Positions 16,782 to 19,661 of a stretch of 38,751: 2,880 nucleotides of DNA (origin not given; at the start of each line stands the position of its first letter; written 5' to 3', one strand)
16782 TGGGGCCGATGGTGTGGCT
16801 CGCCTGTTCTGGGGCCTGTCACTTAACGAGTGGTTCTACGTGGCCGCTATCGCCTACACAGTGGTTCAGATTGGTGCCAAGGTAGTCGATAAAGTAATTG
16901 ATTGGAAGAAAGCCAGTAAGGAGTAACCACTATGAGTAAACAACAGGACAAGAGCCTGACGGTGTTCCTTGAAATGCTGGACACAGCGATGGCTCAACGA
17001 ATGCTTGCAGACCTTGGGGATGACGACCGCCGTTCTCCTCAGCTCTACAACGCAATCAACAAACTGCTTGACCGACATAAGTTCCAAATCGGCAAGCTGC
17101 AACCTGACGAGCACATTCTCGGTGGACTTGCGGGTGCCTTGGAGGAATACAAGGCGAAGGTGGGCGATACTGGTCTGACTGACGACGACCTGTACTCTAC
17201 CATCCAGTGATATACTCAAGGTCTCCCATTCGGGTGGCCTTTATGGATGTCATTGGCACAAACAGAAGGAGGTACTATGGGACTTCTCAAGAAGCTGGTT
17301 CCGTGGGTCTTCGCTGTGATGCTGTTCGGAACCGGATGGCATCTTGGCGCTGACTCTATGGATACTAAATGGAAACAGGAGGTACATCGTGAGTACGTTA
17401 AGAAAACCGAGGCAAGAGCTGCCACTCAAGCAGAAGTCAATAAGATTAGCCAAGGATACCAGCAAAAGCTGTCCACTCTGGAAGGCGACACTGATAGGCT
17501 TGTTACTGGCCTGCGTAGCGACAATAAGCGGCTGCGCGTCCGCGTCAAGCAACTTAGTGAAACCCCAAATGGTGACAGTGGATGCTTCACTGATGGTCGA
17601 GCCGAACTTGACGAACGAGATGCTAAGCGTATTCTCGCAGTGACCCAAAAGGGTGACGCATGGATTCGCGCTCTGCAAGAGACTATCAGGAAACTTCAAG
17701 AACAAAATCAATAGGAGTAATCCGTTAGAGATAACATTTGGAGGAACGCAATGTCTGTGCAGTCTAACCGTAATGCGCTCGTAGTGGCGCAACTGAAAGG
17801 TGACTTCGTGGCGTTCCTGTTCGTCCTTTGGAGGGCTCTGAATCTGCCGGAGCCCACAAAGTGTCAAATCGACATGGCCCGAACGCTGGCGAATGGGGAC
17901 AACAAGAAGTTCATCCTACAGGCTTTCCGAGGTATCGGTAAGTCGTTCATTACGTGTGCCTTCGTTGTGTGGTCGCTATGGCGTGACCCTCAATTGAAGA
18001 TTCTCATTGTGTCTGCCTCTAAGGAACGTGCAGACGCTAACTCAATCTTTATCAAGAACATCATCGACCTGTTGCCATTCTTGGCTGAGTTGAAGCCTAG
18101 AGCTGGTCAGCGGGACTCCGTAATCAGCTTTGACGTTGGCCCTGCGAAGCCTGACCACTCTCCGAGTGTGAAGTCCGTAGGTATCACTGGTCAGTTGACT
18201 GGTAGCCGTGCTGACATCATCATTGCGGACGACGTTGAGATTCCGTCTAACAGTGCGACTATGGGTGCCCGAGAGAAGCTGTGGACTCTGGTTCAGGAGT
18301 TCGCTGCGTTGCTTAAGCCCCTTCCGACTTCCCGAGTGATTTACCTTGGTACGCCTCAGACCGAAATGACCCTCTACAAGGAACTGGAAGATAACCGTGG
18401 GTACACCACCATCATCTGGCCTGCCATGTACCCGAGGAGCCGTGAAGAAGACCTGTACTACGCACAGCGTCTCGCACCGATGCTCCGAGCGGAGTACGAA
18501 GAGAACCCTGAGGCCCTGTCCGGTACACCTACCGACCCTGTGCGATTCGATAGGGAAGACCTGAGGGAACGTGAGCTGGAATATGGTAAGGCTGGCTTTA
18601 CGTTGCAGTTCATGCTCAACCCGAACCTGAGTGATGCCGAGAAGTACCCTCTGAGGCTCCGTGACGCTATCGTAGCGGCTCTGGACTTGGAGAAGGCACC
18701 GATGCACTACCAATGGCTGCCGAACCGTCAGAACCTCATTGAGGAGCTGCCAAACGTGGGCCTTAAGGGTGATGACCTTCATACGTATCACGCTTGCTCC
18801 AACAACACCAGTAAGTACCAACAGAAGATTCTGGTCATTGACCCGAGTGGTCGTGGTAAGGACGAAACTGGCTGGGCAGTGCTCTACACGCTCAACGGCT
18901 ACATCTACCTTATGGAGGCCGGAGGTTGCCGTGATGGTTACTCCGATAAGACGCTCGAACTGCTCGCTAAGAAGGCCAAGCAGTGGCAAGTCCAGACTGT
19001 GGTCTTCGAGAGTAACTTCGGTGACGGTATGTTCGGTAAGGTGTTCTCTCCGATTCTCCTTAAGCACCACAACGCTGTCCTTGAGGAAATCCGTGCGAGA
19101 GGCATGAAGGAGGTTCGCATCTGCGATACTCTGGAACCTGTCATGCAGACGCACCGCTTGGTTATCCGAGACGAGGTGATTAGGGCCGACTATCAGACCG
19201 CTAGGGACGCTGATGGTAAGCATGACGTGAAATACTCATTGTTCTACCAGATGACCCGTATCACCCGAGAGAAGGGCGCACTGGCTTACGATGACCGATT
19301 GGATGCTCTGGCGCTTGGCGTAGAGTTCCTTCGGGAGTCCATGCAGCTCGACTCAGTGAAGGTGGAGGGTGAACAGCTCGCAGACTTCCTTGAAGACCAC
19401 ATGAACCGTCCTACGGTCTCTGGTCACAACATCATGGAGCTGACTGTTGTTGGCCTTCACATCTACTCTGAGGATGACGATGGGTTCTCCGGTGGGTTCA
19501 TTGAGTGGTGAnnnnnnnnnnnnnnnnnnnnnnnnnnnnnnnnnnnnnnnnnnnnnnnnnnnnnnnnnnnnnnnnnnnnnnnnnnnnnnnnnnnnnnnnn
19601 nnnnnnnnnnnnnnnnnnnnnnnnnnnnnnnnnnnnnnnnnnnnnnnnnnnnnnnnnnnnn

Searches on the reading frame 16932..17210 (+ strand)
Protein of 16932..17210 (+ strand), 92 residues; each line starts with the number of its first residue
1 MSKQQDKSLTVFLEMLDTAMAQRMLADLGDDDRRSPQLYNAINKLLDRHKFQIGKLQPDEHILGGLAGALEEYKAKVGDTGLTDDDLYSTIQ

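Call 59: search_protein_families(library=phrogs, proteins=[window:16932-17210:+])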
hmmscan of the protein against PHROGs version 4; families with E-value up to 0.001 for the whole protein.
window:16932-17210:+ (92 aa): 1 family
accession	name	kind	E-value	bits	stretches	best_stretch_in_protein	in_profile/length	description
phrog_1351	-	head and packaging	1.1e-39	135.6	1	5-89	2-86/88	terminase small subunit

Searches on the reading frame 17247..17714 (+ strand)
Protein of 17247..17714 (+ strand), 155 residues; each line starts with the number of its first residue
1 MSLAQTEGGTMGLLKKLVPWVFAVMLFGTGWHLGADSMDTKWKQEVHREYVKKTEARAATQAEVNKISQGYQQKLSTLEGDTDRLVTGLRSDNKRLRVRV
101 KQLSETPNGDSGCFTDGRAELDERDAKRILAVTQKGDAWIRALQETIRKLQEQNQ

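Call 43: search_protein_families(library=phrogs, proteins=[window:17247-17714:+])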
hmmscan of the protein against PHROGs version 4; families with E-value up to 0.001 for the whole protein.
window:17247-17714:+ (155 aa): 4 families
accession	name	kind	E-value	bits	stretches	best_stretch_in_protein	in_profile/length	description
phrog_1327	-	lysis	3.3e-60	203.5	1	11-154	2-155/158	Rz-like spanin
phrog_2466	-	lysis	3.8e-14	53.8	1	46-153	52-169/172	Rz-like spanin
phrog_13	-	lysis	0.00013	23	1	44-150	41-151/154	Rz-like spanin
phrog_312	-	lysis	0.00015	22.8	1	21-103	15-98/173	Rz-like spanin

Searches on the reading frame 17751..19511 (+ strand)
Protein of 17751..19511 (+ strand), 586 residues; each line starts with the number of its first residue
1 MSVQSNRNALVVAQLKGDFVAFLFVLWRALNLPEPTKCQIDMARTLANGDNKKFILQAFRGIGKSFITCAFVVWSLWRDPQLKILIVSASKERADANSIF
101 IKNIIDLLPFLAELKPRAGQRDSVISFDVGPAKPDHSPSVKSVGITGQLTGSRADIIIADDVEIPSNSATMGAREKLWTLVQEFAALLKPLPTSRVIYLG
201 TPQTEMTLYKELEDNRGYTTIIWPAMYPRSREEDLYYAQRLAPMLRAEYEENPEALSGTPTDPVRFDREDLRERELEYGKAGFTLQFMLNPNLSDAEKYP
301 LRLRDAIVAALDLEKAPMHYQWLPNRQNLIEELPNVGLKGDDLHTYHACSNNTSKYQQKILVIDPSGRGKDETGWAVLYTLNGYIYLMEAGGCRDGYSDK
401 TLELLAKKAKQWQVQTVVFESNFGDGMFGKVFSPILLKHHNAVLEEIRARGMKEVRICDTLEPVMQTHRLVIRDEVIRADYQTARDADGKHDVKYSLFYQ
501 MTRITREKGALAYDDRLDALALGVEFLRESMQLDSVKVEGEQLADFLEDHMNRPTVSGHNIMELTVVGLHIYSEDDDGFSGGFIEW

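Call 43: search_protein_families(library=phrogs, proteins=[window:17751-19511:+])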
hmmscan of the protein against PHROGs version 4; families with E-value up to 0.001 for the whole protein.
window:17751-19511:+ (586 aa): 6 families
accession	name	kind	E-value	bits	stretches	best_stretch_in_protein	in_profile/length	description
phrog_38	-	head and packaging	5e-134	449.7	1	7-551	262-722/760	terminase large subunit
phrog_15524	-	head and packaging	6.2e-70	236.5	1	358-553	4-203/249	terminase large subunit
phrog_17672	-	head and packaging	2.2e-68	232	1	33-368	48-390/395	terminase large subunit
phrog_4758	-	head and packaging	2.2e-40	139.5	1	16-231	17-237/243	terminase large subunit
phrog_2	-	head and packaging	2.4e-07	30.9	1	34-539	265-605/807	terminase large subunit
phrog_5989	-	head and packaging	0.00078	19.7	0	39-109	146-214/347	terminase large subunit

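Call 79: find_related_loci(query=window:17751-19511:+, collection=viral_contigs, flank=1500)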
Query window:17751-19511:+ (586 aa) in viral_contigs; peptide patterns used: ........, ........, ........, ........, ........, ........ (x = any residue, [..] = any of these).
173 stretches matched a pattern; 142 encode a relative of the query (tblastn E <= 1e-3); the best 80 are kept; 80 distinct loci.
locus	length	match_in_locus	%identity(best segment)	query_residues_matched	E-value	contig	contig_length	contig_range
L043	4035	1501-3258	99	1-586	0e+0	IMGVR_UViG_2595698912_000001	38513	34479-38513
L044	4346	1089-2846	91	1-586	0e+0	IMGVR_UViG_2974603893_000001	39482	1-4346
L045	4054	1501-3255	91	2-586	0e+0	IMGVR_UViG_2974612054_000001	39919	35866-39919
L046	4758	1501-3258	91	1-586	0e+0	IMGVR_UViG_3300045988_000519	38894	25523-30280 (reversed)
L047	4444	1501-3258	91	1-586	0e+0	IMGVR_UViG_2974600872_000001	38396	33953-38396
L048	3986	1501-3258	91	1-586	0e+0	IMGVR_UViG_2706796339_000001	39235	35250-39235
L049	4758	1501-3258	91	1-586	0e+0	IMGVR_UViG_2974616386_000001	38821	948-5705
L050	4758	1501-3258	91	1-586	0e+0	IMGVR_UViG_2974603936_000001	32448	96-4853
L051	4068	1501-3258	91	1-586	0e+0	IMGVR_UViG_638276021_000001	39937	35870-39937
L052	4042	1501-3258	91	1-586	0e+0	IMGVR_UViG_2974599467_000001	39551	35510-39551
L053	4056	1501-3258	91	1-586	0e+0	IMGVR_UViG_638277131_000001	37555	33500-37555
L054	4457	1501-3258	90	1-586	0e+0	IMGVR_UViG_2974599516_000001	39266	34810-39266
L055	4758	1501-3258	90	1-586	0e+0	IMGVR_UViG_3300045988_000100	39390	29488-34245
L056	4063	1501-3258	90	1-586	0e+0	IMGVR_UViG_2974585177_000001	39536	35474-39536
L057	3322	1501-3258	86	1-586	0e+0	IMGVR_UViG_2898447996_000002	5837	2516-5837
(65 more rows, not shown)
